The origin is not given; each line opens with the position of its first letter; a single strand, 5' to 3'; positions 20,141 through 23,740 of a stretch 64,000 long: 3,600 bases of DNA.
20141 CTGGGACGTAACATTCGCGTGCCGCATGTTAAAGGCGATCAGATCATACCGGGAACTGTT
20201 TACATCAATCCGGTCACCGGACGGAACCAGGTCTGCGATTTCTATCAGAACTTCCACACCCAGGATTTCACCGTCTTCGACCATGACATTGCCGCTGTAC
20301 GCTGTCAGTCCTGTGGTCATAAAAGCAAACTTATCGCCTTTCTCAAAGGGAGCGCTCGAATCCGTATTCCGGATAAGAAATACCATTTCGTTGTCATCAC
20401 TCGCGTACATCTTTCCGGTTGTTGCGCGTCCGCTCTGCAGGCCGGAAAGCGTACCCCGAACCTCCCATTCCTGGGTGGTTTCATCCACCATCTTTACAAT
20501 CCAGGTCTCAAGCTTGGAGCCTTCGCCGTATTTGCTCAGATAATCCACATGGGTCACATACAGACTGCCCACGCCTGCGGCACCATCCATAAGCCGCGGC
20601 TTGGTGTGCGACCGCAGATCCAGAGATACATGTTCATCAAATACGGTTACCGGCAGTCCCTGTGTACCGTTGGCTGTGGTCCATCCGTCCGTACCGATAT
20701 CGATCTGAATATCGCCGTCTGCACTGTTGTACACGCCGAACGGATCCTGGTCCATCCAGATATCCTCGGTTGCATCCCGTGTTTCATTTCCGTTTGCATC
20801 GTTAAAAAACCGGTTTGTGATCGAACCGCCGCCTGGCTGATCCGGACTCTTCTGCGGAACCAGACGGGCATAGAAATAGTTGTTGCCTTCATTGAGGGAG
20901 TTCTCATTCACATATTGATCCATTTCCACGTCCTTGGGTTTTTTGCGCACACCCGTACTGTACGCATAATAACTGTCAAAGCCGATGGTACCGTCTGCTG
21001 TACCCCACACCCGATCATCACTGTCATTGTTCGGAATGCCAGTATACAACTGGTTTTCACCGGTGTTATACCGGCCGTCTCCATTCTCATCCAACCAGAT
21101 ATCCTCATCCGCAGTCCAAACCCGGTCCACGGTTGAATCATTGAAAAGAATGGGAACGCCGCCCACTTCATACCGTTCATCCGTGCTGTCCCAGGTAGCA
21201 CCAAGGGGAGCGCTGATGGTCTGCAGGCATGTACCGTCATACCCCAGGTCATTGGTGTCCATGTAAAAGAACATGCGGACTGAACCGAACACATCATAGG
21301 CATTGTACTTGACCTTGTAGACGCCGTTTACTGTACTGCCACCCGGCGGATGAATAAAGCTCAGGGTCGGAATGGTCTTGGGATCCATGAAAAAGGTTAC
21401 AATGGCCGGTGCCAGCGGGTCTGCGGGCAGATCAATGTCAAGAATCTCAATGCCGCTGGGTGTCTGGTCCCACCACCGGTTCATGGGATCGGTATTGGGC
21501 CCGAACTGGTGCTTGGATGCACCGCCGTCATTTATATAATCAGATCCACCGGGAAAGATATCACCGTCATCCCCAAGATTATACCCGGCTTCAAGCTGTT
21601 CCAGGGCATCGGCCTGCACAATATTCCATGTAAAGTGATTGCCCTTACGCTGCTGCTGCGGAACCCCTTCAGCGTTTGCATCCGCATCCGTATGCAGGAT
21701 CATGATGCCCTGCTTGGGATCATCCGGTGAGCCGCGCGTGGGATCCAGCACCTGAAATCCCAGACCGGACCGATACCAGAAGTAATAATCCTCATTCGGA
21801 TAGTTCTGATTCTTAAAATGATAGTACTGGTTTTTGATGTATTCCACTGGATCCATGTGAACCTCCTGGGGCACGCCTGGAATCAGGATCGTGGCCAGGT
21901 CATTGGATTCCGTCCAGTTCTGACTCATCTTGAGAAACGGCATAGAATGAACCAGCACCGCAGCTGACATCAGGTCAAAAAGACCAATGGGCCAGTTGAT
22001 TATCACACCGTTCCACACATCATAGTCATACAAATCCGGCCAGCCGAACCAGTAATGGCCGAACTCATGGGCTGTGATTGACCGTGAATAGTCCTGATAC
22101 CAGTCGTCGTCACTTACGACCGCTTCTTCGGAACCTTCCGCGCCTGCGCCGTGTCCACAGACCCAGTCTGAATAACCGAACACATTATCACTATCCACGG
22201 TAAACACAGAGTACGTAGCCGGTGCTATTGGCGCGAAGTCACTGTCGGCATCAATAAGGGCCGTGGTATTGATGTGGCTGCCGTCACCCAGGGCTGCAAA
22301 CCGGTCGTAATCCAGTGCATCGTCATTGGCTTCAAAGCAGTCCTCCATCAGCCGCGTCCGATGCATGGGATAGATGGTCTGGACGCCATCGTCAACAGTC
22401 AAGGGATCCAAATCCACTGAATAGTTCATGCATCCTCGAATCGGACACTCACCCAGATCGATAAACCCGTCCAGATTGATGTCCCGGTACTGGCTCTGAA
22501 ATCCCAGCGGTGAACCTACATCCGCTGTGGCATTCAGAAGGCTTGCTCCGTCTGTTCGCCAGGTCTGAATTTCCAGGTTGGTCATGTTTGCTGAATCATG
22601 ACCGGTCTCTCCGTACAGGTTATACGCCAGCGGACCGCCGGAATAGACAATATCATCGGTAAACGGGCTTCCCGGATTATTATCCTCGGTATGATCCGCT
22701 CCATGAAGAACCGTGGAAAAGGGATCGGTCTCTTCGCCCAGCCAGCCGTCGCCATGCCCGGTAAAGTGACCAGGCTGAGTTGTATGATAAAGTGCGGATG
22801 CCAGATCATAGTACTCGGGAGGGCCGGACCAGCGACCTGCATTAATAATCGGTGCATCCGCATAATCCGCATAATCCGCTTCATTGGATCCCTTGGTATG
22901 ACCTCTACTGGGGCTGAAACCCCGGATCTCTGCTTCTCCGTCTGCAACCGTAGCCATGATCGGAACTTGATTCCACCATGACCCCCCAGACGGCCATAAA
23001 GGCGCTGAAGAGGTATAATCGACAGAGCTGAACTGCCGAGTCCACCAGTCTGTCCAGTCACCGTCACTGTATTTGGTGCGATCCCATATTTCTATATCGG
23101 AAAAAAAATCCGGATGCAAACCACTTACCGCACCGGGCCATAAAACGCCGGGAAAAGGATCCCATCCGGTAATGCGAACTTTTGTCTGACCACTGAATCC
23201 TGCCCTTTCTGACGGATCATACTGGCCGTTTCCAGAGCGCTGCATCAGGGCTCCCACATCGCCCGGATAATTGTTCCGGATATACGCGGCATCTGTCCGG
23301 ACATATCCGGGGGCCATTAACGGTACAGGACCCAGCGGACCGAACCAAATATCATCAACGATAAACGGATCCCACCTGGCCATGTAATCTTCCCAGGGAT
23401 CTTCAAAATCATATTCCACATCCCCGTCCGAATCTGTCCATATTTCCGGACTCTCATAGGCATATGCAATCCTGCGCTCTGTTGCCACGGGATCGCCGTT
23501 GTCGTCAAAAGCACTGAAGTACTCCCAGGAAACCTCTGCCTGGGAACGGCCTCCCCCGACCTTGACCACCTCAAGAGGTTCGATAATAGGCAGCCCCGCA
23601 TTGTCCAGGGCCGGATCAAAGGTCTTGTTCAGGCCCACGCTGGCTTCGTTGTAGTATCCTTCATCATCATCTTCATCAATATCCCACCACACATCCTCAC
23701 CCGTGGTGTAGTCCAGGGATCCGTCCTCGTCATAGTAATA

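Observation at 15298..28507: Co-oriented cell-surface gene cluster: HEAT-repeat protein, giant protease/adhesin, NIDO-like protein, mini-cargo, secretin-N-like protein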

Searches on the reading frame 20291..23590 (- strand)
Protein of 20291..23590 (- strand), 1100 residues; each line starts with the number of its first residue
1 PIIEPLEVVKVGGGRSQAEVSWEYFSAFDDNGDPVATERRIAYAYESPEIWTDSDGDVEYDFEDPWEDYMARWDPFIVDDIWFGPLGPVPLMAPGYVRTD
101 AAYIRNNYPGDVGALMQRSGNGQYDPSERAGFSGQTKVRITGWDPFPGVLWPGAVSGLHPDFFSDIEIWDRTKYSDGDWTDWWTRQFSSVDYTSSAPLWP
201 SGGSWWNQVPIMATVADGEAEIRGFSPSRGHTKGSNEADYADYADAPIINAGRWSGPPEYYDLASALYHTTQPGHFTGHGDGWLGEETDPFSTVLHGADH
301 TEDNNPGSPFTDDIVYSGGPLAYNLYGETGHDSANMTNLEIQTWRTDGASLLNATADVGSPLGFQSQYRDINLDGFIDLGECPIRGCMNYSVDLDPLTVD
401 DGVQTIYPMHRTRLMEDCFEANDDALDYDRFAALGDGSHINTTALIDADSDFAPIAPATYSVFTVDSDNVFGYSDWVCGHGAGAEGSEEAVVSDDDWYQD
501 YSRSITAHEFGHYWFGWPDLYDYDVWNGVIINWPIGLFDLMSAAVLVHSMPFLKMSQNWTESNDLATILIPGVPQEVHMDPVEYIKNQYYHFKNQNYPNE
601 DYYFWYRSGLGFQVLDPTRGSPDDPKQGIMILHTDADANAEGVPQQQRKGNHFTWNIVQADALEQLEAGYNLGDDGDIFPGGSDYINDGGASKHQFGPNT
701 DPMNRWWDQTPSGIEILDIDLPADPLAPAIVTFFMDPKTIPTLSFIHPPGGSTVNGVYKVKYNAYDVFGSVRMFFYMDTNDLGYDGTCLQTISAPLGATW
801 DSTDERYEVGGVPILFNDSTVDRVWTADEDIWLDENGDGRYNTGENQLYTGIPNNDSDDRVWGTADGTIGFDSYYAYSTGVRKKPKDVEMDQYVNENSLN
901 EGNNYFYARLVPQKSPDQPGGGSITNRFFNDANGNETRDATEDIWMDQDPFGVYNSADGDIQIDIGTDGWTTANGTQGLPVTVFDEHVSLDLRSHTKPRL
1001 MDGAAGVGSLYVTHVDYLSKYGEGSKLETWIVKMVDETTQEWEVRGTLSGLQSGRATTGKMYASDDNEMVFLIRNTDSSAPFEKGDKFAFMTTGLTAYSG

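Call 12: search_solved_structures(query=window:20291-23590:-, max_evalue=1, show_alignments=2)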
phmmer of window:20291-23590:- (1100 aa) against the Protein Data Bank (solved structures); distinct sequences matched with E-value up to 1: 1.
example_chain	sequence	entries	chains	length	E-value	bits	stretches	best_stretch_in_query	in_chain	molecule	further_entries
9zd7_G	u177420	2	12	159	0.098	13.6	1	791-844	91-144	gp79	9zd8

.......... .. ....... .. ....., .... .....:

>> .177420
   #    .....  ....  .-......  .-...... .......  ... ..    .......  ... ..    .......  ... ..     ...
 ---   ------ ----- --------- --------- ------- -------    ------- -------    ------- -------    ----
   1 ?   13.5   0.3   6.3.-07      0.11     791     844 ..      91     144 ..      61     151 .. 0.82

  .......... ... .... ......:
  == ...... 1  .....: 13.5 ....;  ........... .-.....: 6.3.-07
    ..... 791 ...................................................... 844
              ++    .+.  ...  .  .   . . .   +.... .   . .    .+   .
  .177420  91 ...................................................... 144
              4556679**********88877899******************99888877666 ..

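Call 15: find_homologous_proteins(query=window:20891-23590:-)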
Query window:20891-23590:-: 7549 candidates shared short words with the query, none scored E <= 0.001.

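Call 31: search_protein_representatives(protein=window:20891-23590:-)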
Query: 900 residues. Proteins with E-value up to 0.001 (for the whole library): 360; up to 1e-10: 179; up to 1e-30: 152. The best 150 are listed.
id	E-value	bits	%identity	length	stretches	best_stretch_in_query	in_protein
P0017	0.0e+00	2147.6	86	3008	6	1-900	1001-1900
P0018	4.9e-92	326.0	38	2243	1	51-789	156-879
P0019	3.4e-87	310.0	40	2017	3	498-794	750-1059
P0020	2.1e-81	290.8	41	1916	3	462-781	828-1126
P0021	3.9e-80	286.6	42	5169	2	501-796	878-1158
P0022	4.6e-80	286.4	43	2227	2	238-789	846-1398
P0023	8.3e-79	282.2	36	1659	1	47-799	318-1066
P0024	2.3e-78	280.8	38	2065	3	366-791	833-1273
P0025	1.3e-76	275.0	41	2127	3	499-798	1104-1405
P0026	6.4e-74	266.1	36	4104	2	364-791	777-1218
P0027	5.4e-73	263.0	38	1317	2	252-789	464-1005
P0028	7.1e-73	262.6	40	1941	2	254-790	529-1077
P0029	2.8e-72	260.6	39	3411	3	503-790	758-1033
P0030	4.8e-72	259.8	36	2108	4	501-793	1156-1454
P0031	5.4e-71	256.4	35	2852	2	214-777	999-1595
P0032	6.1e-71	256.2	39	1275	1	227-778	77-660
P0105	2.9e-53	197.7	35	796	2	297-791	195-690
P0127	1.5e-47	178.8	43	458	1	507-777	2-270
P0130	2.4e-47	178.1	39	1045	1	505-797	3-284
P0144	3.8e-43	164.2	42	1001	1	558-787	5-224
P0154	1.4e-38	149.1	42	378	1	505-770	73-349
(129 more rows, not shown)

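Call 34: search_protein_families(library=pfam, proteins=[P0018, P0023, P0027, P0032, P0105, P0127, P0154, P0130], max_evalue=0.01)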
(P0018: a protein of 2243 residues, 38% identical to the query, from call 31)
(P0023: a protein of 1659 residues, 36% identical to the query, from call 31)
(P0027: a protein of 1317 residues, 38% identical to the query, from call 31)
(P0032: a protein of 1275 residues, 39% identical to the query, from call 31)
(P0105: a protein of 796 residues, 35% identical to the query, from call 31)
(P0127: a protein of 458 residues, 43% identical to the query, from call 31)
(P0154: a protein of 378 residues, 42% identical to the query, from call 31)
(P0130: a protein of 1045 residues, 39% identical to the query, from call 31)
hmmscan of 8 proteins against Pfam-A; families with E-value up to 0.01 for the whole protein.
P0018 (2243 aa): 5 families
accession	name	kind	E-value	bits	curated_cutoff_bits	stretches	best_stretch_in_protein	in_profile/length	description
PF17963.7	Big_9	-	3.9e-11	44.1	23.6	1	2067-2156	1-88/89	Bacterial Ig domain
PF18911.6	PKD_4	-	5.6e-10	39.6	27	1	1147-1204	18-70/85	PKD domain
PF17892.7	Cadherin_5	-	2.3e-07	31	26.5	1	2067-2158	2-97/98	Cadherin-like domain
PF00801.26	PKD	-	1.6e-05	25.3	23.5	1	1148-1205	16-68/80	PKD domain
PF05547.17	Peptidase_M6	-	0.0013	18.5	22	0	595-639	225-266/294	Immune inhibitor A peptidase M6, catalytic domain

P0023 (1659 aa): 6 families
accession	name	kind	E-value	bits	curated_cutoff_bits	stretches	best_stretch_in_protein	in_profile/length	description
PF18911.6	PKD_4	-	9.5e-48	160.6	27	3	1428-1512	2-84/85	PKD domain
PF00801.26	PKD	-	1.3e-43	147.3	23.5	4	1528-1601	4-76/80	PKD domain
PF22352.2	K319L-like_PKD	-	4.5e-13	49.4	27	1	1447-1513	14-84/84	K319L-like, PKD domain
PF21027.3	Sde0182_C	-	1.5e-07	32.3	27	0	1540-1560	1-21/83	Cellulose-binding protein Sde0182, C-terminal domain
PF17963.7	Big_9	-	5.1e-06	27.7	23.6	1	1521-1604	1-88/89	Bacterial Ig domain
PF02010.21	REJ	-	0.0002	20.6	25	1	1239-1360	17-128/452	REJ domain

P0027 (1317 aa): 1 family
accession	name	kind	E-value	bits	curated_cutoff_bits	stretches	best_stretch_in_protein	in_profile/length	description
PF05547.17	Peptidase_M6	-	0.0028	17.4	22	0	69-122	58-111/294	Immune inhibitor A peptidase M6, catalytic domain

P0032 (1275 aa): 7 families
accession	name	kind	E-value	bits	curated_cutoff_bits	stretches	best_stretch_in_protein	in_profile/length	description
PF18911.6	PKD_4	-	5.1e-68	225.6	27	4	1131-1216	1-85/85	PKD domain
PF00801.26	PKD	-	1.4e-43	147.2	23.5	4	1138-1210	4-75/80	PKD domain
PF22352.2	K319L-like_PKD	-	6.9e-13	48.9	27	2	1057-1123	14-84/84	K319L-like, PKD domain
PF21027.3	Sde0182_C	-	7.9e-08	33.2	27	0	1150-1170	1-21/83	Cellulose-binding protein Sde0182, C-terminal domain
PF17963.7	Big_9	-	7.1e-07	30.5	23.6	0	1038-1121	2-88/89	Bacterial Ig domain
PF05345.18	He_PIG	-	9.1e-05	23.3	24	0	1097-1124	69-96/96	Putative Ig domain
PF02010.21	REJ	-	0.00099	18.3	25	1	1057-1198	102-277/452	REJ domain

P0105 (796 aa): 0 families

P0127 (458 aa): 0 families

P0154 (378 aa): 0 families

P0130 (1045 aa): 1 family
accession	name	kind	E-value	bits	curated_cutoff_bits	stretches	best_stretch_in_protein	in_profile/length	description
PF03160.20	Calx-beta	-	0.00043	20.7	27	0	454-549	7-103/119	Calx-beta domain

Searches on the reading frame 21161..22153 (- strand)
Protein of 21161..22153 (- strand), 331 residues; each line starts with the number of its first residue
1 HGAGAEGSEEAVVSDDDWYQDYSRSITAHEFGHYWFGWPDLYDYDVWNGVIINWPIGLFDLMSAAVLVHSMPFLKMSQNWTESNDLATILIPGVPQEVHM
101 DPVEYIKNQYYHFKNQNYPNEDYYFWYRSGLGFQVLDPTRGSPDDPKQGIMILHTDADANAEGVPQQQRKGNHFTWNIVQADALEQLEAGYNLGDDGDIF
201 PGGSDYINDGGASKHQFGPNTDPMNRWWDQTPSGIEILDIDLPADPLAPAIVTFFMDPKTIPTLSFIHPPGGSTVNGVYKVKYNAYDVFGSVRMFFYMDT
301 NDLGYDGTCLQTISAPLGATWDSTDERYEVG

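Call 40: search_solved_structures(query=A2, max_evalue=1, show_alignments=2)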
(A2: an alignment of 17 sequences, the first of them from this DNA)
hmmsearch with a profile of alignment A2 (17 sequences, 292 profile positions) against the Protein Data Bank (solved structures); distinct sequences matched with E-value up to 1: 2.
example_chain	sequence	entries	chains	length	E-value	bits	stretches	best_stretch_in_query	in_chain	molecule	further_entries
9dby_L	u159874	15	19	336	0.86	11.9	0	167-220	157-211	E3 ubiquitin-protein ligase RING2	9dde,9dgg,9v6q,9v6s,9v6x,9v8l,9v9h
8pp7_L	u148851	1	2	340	0.87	11.9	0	167-220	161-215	E3 ubiquitin-protein ligase RING2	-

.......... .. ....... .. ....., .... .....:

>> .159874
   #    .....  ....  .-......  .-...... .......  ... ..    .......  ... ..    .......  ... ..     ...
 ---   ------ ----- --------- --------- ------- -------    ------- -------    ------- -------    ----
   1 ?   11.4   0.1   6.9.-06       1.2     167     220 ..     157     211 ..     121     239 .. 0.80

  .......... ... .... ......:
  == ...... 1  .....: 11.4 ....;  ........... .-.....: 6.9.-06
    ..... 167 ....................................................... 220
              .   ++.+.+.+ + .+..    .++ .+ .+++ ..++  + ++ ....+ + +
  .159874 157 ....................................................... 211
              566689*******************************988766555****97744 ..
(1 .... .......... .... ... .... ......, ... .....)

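Call 41: search_protein_families(library=ncbifam, alignment_id=A2, max_evalue=0.1)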
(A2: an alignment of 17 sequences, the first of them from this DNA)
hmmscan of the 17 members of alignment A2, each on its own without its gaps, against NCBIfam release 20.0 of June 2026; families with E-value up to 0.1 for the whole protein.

A. member 1, seq(331 aa): 1 family
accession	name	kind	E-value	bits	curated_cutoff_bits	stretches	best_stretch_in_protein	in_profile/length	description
TIGR03296.1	M6dom_TIGR03296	domain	4.5e-10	39.9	110.8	1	23-101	166-240/286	M6 family metalloprotease domain-containing protein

B. families by the number of members that match (of 17 scanned): 4 families
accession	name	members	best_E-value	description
TIGR03296.1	M6dom_TIGR03296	16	8.9e-13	M6 family metalloprotease domain-containing protein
TIGR03147.1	cyt_nit_nrfF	1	0.03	heme lyase NrfEFG subunit NrfF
NF040972.1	T6SS_VF_TecA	1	0.037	type 6 secretion system effector deamidase TecA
TIGR01180.1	aman2_put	1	0.079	GH92 family glycosyl hydrolase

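Call 51: find_related_loci(query=A4, collection=metagenome_contigs, flank=10000)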
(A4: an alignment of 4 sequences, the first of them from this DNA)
Query A4 (317 aa) in metagenome_contigs; peptide patterns used: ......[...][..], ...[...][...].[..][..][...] (x = any residue, [..] = any of these).
135 stretches matched a pattern; 24 encode a relative of the query (tblastn E <= 1e-3); 24 distinct loci.
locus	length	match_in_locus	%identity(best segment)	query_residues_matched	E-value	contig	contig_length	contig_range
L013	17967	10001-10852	40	18-306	2e-64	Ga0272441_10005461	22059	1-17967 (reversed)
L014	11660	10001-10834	39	16-302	1e-59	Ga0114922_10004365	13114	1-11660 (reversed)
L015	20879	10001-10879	38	18-306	4e-55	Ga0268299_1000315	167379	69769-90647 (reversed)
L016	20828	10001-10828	39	23-311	3e-55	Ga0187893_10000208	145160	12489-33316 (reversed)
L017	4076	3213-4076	37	16-306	3e-53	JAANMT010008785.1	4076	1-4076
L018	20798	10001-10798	39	23-296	4e-53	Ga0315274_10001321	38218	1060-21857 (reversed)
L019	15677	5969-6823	39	22-304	2e-51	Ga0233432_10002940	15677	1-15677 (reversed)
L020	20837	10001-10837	37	16-298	2e-51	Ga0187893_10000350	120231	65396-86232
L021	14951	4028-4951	35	20-309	5e-48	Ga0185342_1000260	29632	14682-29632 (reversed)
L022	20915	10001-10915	35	18-306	5e-48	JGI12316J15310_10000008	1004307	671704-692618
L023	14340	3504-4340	37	23-298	8e-48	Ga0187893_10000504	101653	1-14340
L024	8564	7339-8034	39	18-250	2e-46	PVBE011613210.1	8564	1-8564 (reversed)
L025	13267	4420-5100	40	18-257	1e-46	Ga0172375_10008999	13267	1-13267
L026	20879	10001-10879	36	16-302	4e-46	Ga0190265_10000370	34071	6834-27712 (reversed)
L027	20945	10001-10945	34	1-303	3e-45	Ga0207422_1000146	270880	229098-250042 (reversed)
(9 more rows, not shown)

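Call 75: predict_structure(alignment_id=A2)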
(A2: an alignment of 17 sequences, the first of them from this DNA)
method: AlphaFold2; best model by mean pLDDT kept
length: 331 residues; sequences in the alignment: 17
mean_pLDDT: 57.8   pTM: 0.57
mean pLDDT of the five models: 57.8, 56.8, 56.7, 56.1, 54.3
residues with pLDDT >= 90: 24; 70-90: 71; 50-70: 94; < 50: 142
segments of 3 or more residues with pLDDT < 50: 1-68, 159-213, 312-319, 328-331
pLDDT, mean of each block of 10 residues (from residue 1): 35 38 34 40 33 37 42 69 90 92 84 83 81 54 59 63 35 38 41 39 36 56 63 83 86 82 63 62 63 67 61 48 53 35
secondary structure, 60 per line:
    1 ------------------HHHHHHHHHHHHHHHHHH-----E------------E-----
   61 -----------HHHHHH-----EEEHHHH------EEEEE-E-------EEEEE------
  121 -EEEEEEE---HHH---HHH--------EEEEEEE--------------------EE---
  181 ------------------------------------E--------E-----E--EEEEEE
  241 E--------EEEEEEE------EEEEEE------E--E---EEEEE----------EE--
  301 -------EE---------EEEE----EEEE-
elements in order: H19-36 H72-77 E83-85 H86-89 E96-100 E110-114 E122-128 E149-155 E235-241 E250-256 E263-268 E282-286 E319-322 E327-330

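Call 77: fold_search(model_id=the predicted structure, library=pdb)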
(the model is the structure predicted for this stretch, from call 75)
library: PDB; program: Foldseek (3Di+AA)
matches with E <= 10: 111; with E <= 0.001: 0
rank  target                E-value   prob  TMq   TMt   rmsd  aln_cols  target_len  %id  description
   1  9blg_A                1.5e+00  0.11  0.09  0.06   6.5        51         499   10  Crystal structure of non-receptor protein tyrosine phosphatase SHP2 in complex with PF-07284892 (released 2024-05-29)
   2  2ekx_MODEL_1_A        1.6e+00  0.08  0.09  0.23   4.3        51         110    8  Solution structure of the human BMX SH2 domain (released 2007-10-02)
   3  6r5g_MODEL_1_A        1.7e+00  0.08  0.08  0.19   5.6        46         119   11  C-SH2 domain of SHP-2 in complex with phospho-ITSM of PD-1 (released 2020-02-05)
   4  7rct_A                1.8e+00  0.10  0.09  0.06   6.5        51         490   10  Non-receptor Protein Tyrosine Phosphatase SHP2 in Complex with Allosteric Inhibitor RMC-4550 (released 2021-09-01)
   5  8rzy_A                1.8e+00  0.09  0.09  0.06   6.7        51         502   10  A fragment-based inhibitor of SHP2 (released 2024-03-20)
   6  4ohh                  1.9e+00  0.08  0.07  0.05   5.9        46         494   11  LEOPARD Syndrome-Associated SHP2/Q506P mutant (released 2014-09-24)
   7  8t6d_B                1.9e+00  0.08  0.08  0.05   5.8        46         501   11  Identification of GDC-1971 (RLY-1971), a SHP2 inhibitor designed for the treatment of solid tumors (released 2023-10-11)
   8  7rct_B                2.2e+00  0.09  0.09  0.06   6.5        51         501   10  Non-receptor Protein Tyrosine Phosphatase SHP2 in Complex with Allosteric Inhibitor RMC-4550 (released 2021-09-01)
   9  8b5y_A                2.5e+00  0.08  0.09  0.06   6.2        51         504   10  SHP2 in complex with allosteric imidazopyrazine inhibitor (released 2023-01-18)
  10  8s0o_B                2.6e+00  0.08  0.09  0.06   6.6        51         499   10  A fragment-based inhibitor of SHP2 (released 2024-03-20)
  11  8cem_F                2.6e+00  0.08  0.10  0.06  14.8        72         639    7  Structure of bovine native C3, re-refinement (released 2023-04-05)
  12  8s01_A                2.9e+00  0.07  0.08  0.05   6.5        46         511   15  A fragment-based inhibitor of SHP2 (released 2024-03-20)
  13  7r7i_B                3.1e+00  0.07  0.09  0.06   5.9        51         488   10  Structure of human SHP2 in complex with compound 27 (released 2021-10-27)
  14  8t6g_A                3.1e+00  0.07  0.08  0.05   5.1        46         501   11  Identification of GDC-1971 (RLY-1971), a SHP2 inhibitor designed for the treatment of solid tumors (released 2023-10-11)
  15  8s0s_B                3.3e+00  0.08  0.09  0.06   6.3        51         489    8  A fragment-based inhibitor of SHP2 (released 2024-03-20)
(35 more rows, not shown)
